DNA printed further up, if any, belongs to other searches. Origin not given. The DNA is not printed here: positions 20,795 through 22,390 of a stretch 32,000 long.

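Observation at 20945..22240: The GT2 carries the class-I hyaluronan-synthase signature rather than a generic GT2 pattern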

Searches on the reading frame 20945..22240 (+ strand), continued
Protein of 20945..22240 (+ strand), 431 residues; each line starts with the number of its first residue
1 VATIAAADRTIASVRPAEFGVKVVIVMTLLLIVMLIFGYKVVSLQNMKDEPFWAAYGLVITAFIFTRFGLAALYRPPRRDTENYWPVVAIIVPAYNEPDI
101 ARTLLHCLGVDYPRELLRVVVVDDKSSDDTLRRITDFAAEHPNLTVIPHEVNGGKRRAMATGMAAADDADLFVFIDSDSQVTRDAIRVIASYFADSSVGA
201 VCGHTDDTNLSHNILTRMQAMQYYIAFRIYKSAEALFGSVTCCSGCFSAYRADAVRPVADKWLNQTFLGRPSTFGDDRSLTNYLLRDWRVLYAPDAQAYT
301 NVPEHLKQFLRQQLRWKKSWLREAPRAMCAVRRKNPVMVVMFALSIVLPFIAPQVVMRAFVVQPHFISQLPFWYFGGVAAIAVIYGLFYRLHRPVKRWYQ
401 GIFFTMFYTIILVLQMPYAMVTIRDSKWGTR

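Call 47: search_protein_families(library=pfam, proteins=[P0104, P0242, P0244, P0250, P0267, P0268, P0283, P0301, P0044, L002:5362-7239:+], max_evalue=0.01)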
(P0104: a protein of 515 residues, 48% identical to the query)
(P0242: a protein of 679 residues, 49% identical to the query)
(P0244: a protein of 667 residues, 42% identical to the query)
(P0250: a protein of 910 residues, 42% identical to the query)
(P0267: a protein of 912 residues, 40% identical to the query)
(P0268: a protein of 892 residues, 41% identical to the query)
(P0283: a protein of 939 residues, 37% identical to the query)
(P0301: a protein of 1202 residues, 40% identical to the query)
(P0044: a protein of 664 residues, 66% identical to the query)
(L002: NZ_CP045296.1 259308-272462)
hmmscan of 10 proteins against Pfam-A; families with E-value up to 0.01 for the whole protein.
P0104 (515 aa): 6 families
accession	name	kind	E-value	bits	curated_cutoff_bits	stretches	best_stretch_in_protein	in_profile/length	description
PF00535.33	Glycos_transf_2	-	3e-32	112.3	23.3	1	172-341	1-166/168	Glycosyl transferase family 2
PF13641.12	Glyco_tranf_2_3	-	5.7e-31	108.7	27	1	169-401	1-228/230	Glycosyltransferase like family 2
PF03142.21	Chitin_synth_2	-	7.5e-25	88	27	2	248-339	197-289/527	Chitin synthase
PF13632.12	Glyco_trans_2_3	-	1.9e-11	44.6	27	1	257-446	3-183/198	Glycosyl transferase family group 2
PF10111.15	Glyco_tranf_2_2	-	3.2e-07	30.6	27.3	1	173-275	2-104/276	Glycosyltransferase like family 2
PF13506.12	Glyco_transf_21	-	6.1e-07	29.5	21.7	1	242-401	20-173/174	Glycosyl transferase family 21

P0242 (679 aa): 7 families
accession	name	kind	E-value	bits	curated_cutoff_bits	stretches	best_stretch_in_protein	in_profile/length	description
PF00535.33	Glycos_transf_2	-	3.4e-32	112.1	23.3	1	335-499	1-162/168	Glycosyl transferase family 2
PF03142.21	Chitin_synth_2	-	1.4e-23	83.8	27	1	409-595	196-410/527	Chitin synthase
PF13641.12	Glyco_tranf_2_3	-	2.1e-21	77.4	27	1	332-563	1-228/230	Glycosyltransferase like family 2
PF13632.12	Glyco_trans_2_3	-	1.3e-08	35.3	27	1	419-628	3-185/198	Glycosyl transferase family group 2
PF13506.12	Glyco_transf_21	-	2.8e-08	33.9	21.7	1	402-564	18-174/174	Glycosyl transferase family 21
PF13704.12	Glyco_tranf_2_4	-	2.2e-05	25.3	27.5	1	342-428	2-85/98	Glycosyl transferase family 2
PF10111.15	Glyco_tranf_2_2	-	0.00043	20.3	27.3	1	336-436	4-103/276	Glycosyltransferase like family 2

P0244 (667 aa): 9 families
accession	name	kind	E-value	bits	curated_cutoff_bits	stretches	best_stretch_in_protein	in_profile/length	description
PF00535.33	Glycos_transf_2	-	2.5e-36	125.6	23.3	2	320-490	1-164/168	Glycosyl transferase family 2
PF13641.12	Glyco_tranf_2_3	-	4.3e-27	96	27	1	317-553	1-228/230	Glycosyltransferase like family 2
PF03142.21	Chitin_synth_2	-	4.2e-22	78.9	27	1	398-666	196-491/527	Chitin synthase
PF12804.13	NTP_transf_3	-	1.1e-19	71.6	27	1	5-135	1-123/160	MobA-like NTP transferase domain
PF00483.29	NTP_transferase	-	3.6e-16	59.9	21.2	1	5-209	2-208/245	Nucleotidyl transferase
PF13632.12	Glyco_trans_2_3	-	4.1e-13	50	27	1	407-634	2-183/198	Glycosyl transferase family group 2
PF10111.15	Glyco_tranf_2_2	-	3.6e-09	36.9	27.3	1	320-435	1-113/276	Glycosyltransferase like family 2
PF13506.12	Glyco_transf_21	-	3.6e-06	27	21.7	1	395-553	22-173/174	Glycosyl transferase family 21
PF01128.25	IspD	-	5.8e-06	26.7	27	1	5-105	3-100/221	2-C-methyl-D-erythritol 4-phosphate cytidylyltransferase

P0250 (910 aa): 8 families
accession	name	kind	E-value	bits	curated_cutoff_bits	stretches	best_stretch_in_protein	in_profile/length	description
PF13641.12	Glyco_tranf_2_3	-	1.6e-30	107.3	27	1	178-411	1-228/230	Glycosyltransferase like family 2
PF00535.33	Glycos_transf_2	-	4.2e-29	102.1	23.3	1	183-346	2-162/168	Glycosyl transferase family 2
PF03142.21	Chitin_synth_2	-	2.7e-24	86.2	27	2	254-344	194-285/527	Chitin synthase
PF13506.12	Glyco_transf_21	-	2.2e-12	47.2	21.7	1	249-412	18-174/174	Glycosyl transferase family 21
PF01522.26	Polysacc_deac_1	-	2.8e-10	40.7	23.1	1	687-827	3-110/124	Polysaccharide deacetylase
PF13632.12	Glyco_trans_2_3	-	7e-09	36.2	27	1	264-479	1-195/198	Glycosyl transferase family group 2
PF10111.15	Glyco_tranf_2_2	-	0.00096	19.2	27.3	1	183-281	2-101/276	Glycosyltransferase like family 2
PF13704.12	Glyco_tranf_2_4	-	0.0075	17.2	27.5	0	212-271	21-81/98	Glycosyl transferase family 2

P0267 (912 aa): 6 families
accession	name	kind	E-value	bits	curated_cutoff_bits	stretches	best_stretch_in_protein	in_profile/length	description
PF00535.33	Glycos_transf_2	-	4.7e-29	101.9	23.3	1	570-739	1-167/168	Glycosyl transferase family 2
PF13641.12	Glyco_tranf_2_3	-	7.7e-29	101.8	27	1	567-798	1-228/230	Glycosyltransferase like family 2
PF03142.21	Chitin_synth_2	-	3.1e-20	72.8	27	1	650-910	202-490/527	Chitin synthase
PF13632.12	Glyco_trans_2_3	-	1.1e-11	45.4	27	1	653-889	2-192/198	Glycosyl transferase family group 2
PF13506.12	Glyco_transf_21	-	7.4e-09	35.7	21.7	1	641-799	22-174/174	Glycosyl transferase family 21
PF10111.15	Glyco_tranf_2_2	-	0.0078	16.2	27.3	0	570-672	3-104/276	Glycosyltransferase like family 2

P0268 (892 aa): 6 families
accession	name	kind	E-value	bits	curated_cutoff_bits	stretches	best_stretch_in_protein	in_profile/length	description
PF00535.33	Glycos_transf_2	-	2.1e-30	106.3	23.3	1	496-665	1-167/168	Glycosyl transferase family 2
PF13641.12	Glyco_tranf_2_3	-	1.5e-25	91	27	1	493-724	1-228/230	Glycosyltransferase like family 2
PF03142.21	Chitin_synth_2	-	1.2e-17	64.2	27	1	573-736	199-383/527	Chitin synthase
PF13632.12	Glyco_trans_2_3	-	1.7e-08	35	27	1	580-793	3-183/198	Glycosyl transferase family group 2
PF13506.12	Glyco_transf_21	-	2.6e-08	34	21.7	1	563-725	18-174/174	Glycosyl transferase family 21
PF10111.15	Glyco_tranf_2_2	-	0.00017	21.7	27.3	1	496-598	1-104/276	Glycosyltransferase like family 2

P0283 (939 aa): 6 families
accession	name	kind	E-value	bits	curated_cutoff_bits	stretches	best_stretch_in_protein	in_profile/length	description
PF13641.12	Glyco_tranf_2_3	-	4.8e-37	128.6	27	1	337-570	1-229/230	Glycosyltransferase like family 2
PF00535.33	Glycos_transf_2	-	5.2e-35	121.3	23.3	1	340-506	1-164/168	Glycosyl transferase family 2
PF03142.21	Chitin_synth_2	-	2.7e-27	96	27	2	407-505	189-288/527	Chitin synthase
PF13632.12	Glyco_trans_2_3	-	5.4e-15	56.2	27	2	422-630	1-189/198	Glycosyl transferase family group 2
PF13506.12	Glyco_transf_21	-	3.3e-11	43.4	21.7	1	407-570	18-174/174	Glycosyl transferase family 21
PF10111.15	Glyco_tranf_2_2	-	0.00012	22.1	27.3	1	340-440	1-102/276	Glycosyltransferase like family 2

P0301 (1202 aa): 7 families
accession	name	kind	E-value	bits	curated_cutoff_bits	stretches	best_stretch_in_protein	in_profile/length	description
PF00535.33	Glycos_transf_2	-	9.2e-34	117.2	23.3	1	28-193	1-163/168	Glycosyl transferase family 2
PF13641.12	Glyco_tranf_2_3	-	1.3e-29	104.3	27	1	25-258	1-229/230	Glycosyltransferase like family 2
PF03142.21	Chitin_synth_2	-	4.6e-21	75.5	27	1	41-376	135-497/527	Chitin synthase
PF10111.15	Glyco_tranf_2_2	-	9.6e-09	35.5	27.3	1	28-138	1-112/276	Glycosyltransferase like family 2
PF13506.12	Glyco_transf_21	-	2.4e-08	34.1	21.7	1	99-258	22-174/174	Glycosyl transferase family 21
PF13632.12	Glyco_trans_2_3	-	2.5e-07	31.2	27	1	110-352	1-197/198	Glycosyl transferase family group 2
PF01522.26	Polysacc_deac_1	-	4.6e-05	23.8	23.1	1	1037-1149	7-110/124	Polysaccharide deacetylase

P0044 (664 aa): 7 families
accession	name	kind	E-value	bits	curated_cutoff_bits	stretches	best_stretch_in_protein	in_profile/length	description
PF13641.12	Glyco_tranf_2_3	-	4.8e-30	105.7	27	1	319-550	1-228/230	Glycosyltransferase like family 2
PF00535.33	Glycos_transf_2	-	5.2e-29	101.8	23.3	1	323-489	2-165/168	Glycosyl transferase family 2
PF03142.21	Chitin_synth_2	-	5.8e-24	85.1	27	2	394-489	195-290/527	Chitin synthase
PF13632.12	Glyco_trans_2_3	-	1e-11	45.5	27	1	404-606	1-183/198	Glycosyl transferase family group 2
PF13506.12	Glyco_transf_21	-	3.9e-07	30.1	21.7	1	388-550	18-173/174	Glycosyl transferase family 21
PF13537.11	GATase_7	-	0.00013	22.4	25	1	82-190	17-116/123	Glutamine amidotransferase domain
PF10111.15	Glyco_tranf_2_2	-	0.0025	17.8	27.3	1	331-424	13-104/276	Glycosyltransferase like family 2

L002:5362-7239:+ (625 aa): 8 families
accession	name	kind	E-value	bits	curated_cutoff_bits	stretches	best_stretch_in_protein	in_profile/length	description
PF00535.33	Glycos_transf_2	-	2e-30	106.4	23.3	1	246-420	1-162/168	Glycosyl transferase family 2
PF13641.12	Glyco_tranf_2_3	-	8.7e-30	104.9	27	1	243-485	1-229/230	Glycosyltransferase like family 2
PF03142.21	Chitin_synth_2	-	2.5e-22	79.7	27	1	328-613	194-504/527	Chitin synthase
PF13506.12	Glyco_transf_21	-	1.6e-06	28.1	21.7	1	323-485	18-174/174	Glycosyl transferase family 21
PF07238.19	PilZ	-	4.3e-06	27.4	22.5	1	69-165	7-87/102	PilZ domain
PF13632.12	Glyco_trans_2_3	-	4.1e-05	23.9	27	1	339-550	2-172/198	Glycosyl transferase family group 2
PF10111.15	Glyco_tranf_2_2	-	4.1e-05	23.6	27.3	1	246-349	1-95/276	Glycosyltransferase like family 2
PF13704.12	Glyco_tranf_2_4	-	0.0088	16.9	27.5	0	276-348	21-84/98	Glycosyl transferase family 2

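Call 48: fold_search(model_id=the predicted structure, library=pdb)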
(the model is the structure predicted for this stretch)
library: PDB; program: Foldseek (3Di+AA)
matches with E <= 10: 1553; with E <= 0.001: 311
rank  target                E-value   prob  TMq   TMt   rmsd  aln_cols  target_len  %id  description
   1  8smp_A                5.1e-22  1.00  0.77  0.64   9.7       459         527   21  Xenopus laevis hyaluronan synthase 1, UDP-bound, gating loop inserted state (released 2024-05-01)
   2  8smn_A                9.5e-22  1.00  0.78  0.65   6.4       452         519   21  Xenopus laevis hyaluronan synthase 1, nascent HA polymer bound state (released 2024-05-01)
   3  8smm_A                3.8e-20  1.00  0.72  0.62   9.7       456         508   20  Xenopus laevis hyaluronan synthase 1 (released 2024-05-01)
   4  9yq5_A                8.3e-20  1.00  0.72  0.63   3.7       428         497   21  Chlorella virus hyaluronan synthase bound to an inserted UDP-GlcA (released 2025-12-10)
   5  9yq4_A                8.8e-19  1.00  0.74  0.65   3.8       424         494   22  Chlorella virus hyaluronan synthase bound to a proofreading UDP-GlcA (released 2025-12-10)
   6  8sne_A                9.7e-19  1.00  0.71  0.63   4.0       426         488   21  Chlorella virus Hyaluronan Synthase bound to GlcA extended GlcNAc primer and UDP (released 2024-05-01)
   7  7sp9_A                1.3e-18  1.00  0.68  0.59   6.3       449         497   23  Chlorella virus Hyaluronan Synthase in the GlcNAc-primed channel-closed state (released 2022-04-06)
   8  9kqc_A                1.4e-18  1.00  0.68  0.59   5.8       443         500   22  Chlorella virus Hyaluronan Synthase bound to VNAR (released 2025-05-14)
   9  7sp7_A                1.4e-18  1.00  0.65  0.57   6.7       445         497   24  Chlorella virus hyaluronan synthase inhibited by UDP (released 2022-04-06)
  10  8snc_A                2.4e-18  1.00  0.69  0.61   5.1       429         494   21  Chlorella virus Hyaluronan Synthase bound to GlcA extended GlcNAc primer (released 2024-05-01)
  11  7sp8_A                7.2e-18  1.00  0.68  0.59   5.1       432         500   22  Chlorella virus Hyaluronan Synthase bound to UDP-GlcNAc (released 2022-04-06)
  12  9yq2_A                7.6e-18  1.00  0.70  0.63   3.7       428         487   20  Chlorella virus hyaluronan synthase bound to DDM (released 2025-12-10)
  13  7sp6_A                1.2e-16  1.00  0.65  0.57   6.8       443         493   22  Chlorella virus hyaluronan synthase (released 2022-04-06)
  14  6yv7_A                1.4e-14  1.00  0.58  0.70   5.9       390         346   22  Mannosyltransferase PcManGT from Pyrobaculum calidifontis (released 2020-07-22)
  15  6yv7_B                1.5e-14  1.00  0.59  0.71   5.1       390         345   21  Mannosyltransferase PcManGT from Pyrobaculum calidifontis (released 2020-07-22)
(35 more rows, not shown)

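Call 50: find_encoding_contigs(protein=P0073, flank=7000, max_places=1)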
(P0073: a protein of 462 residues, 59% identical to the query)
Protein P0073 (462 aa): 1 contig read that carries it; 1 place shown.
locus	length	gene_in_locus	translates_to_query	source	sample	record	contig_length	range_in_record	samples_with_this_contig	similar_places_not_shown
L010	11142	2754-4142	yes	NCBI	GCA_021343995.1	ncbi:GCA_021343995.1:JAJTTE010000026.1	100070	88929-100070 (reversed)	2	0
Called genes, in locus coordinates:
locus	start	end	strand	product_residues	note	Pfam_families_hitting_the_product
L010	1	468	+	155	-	PF13424:TPR_12, PF13374:TPR_10, PF13424:TPR_12 (weak)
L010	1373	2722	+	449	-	PF03721:UDPG_MGDP_dh_N, PF00984:UDPG_MGDP_dh, PF03720:UDPG_MGDP_dh_C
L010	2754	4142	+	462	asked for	PF13506:Glyco_transf_21, PF13641:Glyco_tranf_2_3, PF00535:Glycos_transf_2, PF01644:Chitin_synth_1, PF03142:Chitin_synth_2, PF13632:Glyco_trans_2_3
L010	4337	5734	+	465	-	PF01522:Polysacc_deac_1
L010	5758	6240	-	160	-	-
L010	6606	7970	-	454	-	PF02397:Bac_transf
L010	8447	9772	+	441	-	-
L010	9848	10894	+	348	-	PF03816:LytR_cpsA_psr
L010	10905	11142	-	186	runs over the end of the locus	PF00908:dTDP_sugar_isom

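Call 51: find_encoding_contigs(protein=P0087, flank=7000, max_places=1)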
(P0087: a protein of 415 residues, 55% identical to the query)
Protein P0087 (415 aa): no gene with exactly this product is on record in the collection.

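Call 52: find_encoding_contigs(protein=P0076, flank=7000, max_places=1)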
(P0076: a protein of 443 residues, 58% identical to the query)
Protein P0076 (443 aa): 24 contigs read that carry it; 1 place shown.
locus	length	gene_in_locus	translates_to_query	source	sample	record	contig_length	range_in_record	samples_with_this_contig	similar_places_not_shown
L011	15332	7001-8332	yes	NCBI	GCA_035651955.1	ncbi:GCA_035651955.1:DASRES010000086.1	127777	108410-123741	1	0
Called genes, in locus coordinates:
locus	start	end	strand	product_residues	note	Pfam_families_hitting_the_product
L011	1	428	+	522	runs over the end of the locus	PF21760:SecD_1st, PF22599:SecDF_P1_head, PF02355:SecD_SecF_C, PF03176:MMPL (faint)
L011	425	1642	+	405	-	PF07549:Sec_GG, PF02355:SecD_SecF_C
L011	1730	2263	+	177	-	PF00156:Pribosyltran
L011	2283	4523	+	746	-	PF01966:HD, PF13328:HD_4, PF04607:RelA_SpoT, PF02824:TGS, PF19296:RelA_AH, PF28438:RelA_RIS, PF01842:ACT, PF13291:ACT_4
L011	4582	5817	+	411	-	PF08823:PG_binding_2 (faint), PF01471:PG_binding_1, PF03734:YkuD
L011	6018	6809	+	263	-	PF04311:DUF459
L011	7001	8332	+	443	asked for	PF13506:Glyco_transf_21, PF13641:Glyco_tranf_2_3, PF00535:Glycos_transf_2, PF03142:Chitin_synth_2, PF01644:Chitin_synth_1, PF13632:Glyco_trans_2_3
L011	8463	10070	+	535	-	PF01522:Polysacc_deac_1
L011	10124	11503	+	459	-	PF22842:Pel9A-like_beta_helix, PF05048:NosD (weak), PF13229:Beta_helix, PF05048:NosD (weak)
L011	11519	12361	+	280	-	-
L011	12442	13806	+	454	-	PF07963:N_methyl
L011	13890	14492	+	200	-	-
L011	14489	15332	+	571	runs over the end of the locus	-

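Call 53: find_encoding_contigs(protein=P0055, flank=7000, max_places=1)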
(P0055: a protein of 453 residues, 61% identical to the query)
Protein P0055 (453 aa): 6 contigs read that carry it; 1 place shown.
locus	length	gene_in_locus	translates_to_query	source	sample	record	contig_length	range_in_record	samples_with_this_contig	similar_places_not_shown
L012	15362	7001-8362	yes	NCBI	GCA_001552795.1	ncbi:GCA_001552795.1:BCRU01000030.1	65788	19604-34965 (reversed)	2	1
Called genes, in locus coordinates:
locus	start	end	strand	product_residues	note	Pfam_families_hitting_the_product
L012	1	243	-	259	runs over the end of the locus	PF01012:ETF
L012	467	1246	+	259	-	PF13489:Methyltransf_23, PF01209:Ubie_methyltran (weak), PF13847:Methyltransf_31, PF08241:Methyltransf_11, PF08242:Methyltransf_12, PF13649:Methyltransf_25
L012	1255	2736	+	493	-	PF03065:Glyco_hydro_57, PF09210:BE_C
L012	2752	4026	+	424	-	PF08323:Glyco_transf_5, PF13439:Glyco_transf_4, PF13579:Glyco_trans_4_4, PF20706:GT4-conflict, PF00534:Glycos_transf_1, PF13692:Glyco_trans_1_4, PF13524:Glyco_trans_1_2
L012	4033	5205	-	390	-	PF13385:Laminin_G_3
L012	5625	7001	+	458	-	PF03721:UDPG_MGDP_dh_N, PF00984:UDPG_MGDP_dh, PF03720:UDPG_MGDP_dh_C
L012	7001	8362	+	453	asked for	PF13506:Glyco_transf_21, PF00535:Glycos_transf_2, PF13641:Glyco_tranf_2_3, PF01644:Chitin_synth_1, PF03142:Chitin_synth_2, PF13632:Glyco_trans_2_3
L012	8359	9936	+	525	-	PF01522:Polysacc_deac_1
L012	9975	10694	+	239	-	-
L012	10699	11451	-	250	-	PF00132:Hexapep (weak)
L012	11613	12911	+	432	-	PF01011:PQQ (faint), PF13570:Beta-prop_ACSF4 (faint), PF13360:PQQ_2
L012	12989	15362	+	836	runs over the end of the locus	PF07992:Pyr_redox_2, PF00070:Pyr_redox, PF18267:Rubredoxin_C, PF04324:Fer2_BFD, PF03460:NIR_SIR_ferr, PF01077:NIR_SIR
